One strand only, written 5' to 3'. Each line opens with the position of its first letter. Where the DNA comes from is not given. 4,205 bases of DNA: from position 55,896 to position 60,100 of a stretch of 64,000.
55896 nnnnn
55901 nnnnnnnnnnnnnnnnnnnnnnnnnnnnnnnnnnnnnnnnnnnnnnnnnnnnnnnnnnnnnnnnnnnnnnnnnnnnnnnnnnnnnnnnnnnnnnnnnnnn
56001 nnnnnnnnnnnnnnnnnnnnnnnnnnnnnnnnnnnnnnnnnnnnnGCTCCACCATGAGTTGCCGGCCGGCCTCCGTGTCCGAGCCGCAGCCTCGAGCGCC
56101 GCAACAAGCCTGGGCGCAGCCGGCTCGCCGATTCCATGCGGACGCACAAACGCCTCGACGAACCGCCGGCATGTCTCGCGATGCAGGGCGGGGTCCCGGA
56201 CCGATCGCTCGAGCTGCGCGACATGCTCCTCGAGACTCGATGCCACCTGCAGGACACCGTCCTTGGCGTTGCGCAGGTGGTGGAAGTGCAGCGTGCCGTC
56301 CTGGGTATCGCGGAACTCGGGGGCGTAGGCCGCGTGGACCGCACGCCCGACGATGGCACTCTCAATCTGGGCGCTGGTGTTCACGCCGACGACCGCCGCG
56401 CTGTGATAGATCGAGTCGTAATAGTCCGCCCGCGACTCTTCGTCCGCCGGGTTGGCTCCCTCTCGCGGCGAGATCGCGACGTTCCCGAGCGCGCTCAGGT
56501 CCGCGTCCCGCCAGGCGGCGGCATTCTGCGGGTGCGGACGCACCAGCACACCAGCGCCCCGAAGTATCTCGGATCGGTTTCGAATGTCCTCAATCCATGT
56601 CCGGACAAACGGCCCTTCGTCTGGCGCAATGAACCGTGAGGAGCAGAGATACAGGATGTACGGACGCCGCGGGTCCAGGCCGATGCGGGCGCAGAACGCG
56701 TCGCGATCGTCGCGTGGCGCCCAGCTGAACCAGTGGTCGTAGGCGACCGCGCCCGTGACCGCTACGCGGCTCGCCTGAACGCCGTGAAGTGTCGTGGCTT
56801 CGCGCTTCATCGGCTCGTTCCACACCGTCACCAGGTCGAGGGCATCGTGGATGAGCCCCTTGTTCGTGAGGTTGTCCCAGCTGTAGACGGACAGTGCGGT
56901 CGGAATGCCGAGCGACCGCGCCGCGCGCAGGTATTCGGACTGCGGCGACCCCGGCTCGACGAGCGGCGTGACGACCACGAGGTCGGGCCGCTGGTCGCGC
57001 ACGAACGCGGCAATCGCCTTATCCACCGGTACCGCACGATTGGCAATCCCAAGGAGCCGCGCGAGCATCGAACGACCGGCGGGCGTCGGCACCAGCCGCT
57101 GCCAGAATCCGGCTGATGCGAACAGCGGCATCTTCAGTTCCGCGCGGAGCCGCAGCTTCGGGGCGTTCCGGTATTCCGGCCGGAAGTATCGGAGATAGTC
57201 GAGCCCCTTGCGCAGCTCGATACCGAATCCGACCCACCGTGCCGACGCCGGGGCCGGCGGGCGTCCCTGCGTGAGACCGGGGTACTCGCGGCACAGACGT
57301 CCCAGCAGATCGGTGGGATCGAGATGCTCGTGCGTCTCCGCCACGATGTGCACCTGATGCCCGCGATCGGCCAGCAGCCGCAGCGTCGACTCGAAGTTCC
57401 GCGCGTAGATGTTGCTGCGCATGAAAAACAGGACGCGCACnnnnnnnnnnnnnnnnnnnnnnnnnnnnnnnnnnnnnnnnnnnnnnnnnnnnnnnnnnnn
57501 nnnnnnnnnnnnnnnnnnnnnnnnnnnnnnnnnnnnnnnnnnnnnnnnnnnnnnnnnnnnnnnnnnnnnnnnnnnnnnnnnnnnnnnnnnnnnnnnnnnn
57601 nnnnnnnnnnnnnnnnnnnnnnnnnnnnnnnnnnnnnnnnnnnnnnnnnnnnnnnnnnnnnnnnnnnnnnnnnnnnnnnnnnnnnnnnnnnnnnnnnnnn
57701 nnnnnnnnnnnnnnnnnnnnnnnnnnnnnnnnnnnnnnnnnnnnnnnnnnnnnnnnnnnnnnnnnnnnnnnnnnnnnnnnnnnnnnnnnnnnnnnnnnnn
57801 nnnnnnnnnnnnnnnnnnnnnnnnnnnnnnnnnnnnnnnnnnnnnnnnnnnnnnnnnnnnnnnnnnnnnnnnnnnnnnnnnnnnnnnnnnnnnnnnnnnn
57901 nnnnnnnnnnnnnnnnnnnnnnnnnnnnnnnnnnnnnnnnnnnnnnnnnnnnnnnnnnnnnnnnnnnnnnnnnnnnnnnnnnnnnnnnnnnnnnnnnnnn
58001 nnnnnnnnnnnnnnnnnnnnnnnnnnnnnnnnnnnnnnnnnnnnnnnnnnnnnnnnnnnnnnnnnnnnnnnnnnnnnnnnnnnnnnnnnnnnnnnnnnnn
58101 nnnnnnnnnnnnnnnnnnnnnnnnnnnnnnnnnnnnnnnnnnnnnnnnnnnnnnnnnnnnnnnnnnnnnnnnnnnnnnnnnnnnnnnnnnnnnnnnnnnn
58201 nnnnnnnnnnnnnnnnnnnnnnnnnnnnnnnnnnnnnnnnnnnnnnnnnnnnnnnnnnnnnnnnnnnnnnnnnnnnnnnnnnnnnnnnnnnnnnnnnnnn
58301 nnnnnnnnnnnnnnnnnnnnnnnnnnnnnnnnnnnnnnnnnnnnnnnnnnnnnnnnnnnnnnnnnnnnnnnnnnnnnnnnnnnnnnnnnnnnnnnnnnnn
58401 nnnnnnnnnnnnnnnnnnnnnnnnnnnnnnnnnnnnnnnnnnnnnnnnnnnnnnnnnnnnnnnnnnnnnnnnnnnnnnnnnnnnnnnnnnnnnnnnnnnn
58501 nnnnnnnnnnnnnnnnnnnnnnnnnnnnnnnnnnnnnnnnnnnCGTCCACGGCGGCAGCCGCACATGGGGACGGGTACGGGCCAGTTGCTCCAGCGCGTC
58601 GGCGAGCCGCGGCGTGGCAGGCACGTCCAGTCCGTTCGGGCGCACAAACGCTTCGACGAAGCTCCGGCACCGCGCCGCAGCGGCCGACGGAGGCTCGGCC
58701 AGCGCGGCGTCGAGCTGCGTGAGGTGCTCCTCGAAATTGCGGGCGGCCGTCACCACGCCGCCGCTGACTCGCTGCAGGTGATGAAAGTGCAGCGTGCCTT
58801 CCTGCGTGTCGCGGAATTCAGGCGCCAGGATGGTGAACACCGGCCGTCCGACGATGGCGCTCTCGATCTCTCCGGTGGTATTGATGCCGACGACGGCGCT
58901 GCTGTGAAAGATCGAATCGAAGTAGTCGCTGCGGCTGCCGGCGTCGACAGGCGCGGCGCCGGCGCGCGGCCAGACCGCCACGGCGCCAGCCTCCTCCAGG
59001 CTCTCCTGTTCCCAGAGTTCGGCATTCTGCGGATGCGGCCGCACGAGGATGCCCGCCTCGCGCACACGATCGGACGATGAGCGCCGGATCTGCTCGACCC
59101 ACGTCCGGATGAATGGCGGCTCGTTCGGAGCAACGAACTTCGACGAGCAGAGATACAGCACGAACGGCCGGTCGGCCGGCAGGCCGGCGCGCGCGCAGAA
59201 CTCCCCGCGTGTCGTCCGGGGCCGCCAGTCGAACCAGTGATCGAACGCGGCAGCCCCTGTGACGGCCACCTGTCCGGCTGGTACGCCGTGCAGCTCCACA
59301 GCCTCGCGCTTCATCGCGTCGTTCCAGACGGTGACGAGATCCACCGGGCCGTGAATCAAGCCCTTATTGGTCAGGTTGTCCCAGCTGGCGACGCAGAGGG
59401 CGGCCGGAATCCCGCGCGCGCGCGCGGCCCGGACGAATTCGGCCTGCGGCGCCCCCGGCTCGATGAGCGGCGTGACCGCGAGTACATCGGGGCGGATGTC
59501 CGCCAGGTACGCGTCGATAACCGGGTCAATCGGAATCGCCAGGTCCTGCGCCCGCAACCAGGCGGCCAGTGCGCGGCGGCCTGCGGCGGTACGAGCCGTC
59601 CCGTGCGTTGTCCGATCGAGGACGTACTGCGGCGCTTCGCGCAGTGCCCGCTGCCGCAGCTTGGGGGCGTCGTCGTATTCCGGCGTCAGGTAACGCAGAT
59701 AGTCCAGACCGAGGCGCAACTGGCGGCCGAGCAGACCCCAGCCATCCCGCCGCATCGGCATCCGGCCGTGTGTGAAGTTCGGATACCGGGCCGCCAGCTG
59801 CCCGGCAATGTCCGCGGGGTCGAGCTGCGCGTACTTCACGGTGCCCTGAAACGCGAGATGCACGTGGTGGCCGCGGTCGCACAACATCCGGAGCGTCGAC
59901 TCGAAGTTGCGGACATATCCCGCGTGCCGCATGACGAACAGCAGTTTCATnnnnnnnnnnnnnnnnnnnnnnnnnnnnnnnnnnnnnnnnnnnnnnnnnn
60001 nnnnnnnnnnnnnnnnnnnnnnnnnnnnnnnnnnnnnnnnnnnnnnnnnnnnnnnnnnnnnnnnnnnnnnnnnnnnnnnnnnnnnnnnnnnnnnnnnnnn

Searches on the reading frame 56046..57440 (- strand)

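Call 45: search_protein_families(library=ncbifam, proteins=[window:56046-57440:-], max_evalue=0.1)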
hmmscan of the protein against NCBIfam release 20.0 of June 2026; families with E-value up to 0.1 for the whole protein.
window:56046-57440:- (465 aa): 1 family
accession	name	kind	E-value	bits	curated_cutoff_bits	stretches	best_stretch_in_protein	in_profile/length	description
NF046086.1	BFO_1060_trans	domain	3.4e-07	29.7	200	1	200-268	104-170/365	BFO_1060 family glycosyltransferase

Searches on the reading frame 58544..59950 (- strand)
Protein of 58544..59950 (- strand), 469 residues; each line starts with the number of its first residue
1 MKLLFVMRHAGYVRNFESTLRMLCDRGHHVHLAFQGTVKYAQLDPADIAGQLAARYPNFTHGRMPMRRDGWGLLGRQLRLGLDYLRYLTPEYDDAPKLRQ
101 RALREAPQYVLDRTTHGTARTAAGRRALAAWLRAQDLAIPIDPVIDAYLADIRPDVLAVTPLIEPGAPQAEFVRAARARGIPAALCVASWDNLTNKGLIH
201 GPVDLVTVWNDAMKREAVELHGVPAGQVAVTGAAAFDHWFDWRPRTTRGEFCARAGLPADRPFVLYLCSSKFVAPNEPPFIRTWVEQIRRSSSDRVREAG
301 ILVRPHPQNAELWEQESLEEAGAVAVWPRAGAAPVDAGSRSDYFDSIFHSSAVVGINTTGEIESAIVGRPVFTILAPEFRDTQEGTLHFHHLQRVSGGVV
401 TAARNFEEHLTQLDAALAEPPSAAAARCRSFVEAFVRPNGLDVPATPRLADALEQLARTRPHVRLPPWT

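Call 45: search_protein_families(library=ncbifam, proteins=[window:58544-59950:-], max_evalue=0.1)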
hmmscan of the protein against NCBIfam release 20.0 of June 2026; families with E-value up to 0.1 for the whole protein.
window:58544-59950:- (469 aa): 2 families
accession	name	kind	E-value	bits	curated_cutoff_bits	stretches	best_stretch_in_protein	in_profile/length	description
NF046086.1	BFO_1060_trans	domain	1.1e-06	28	200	1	203-276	105-176/365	BFO_1060 family glycosyltransferase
TIGR04396.2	surf_polysacc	subfamily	0.054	12.7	125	0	343-462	257-368/427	surface carbohydrate biosynthesis protein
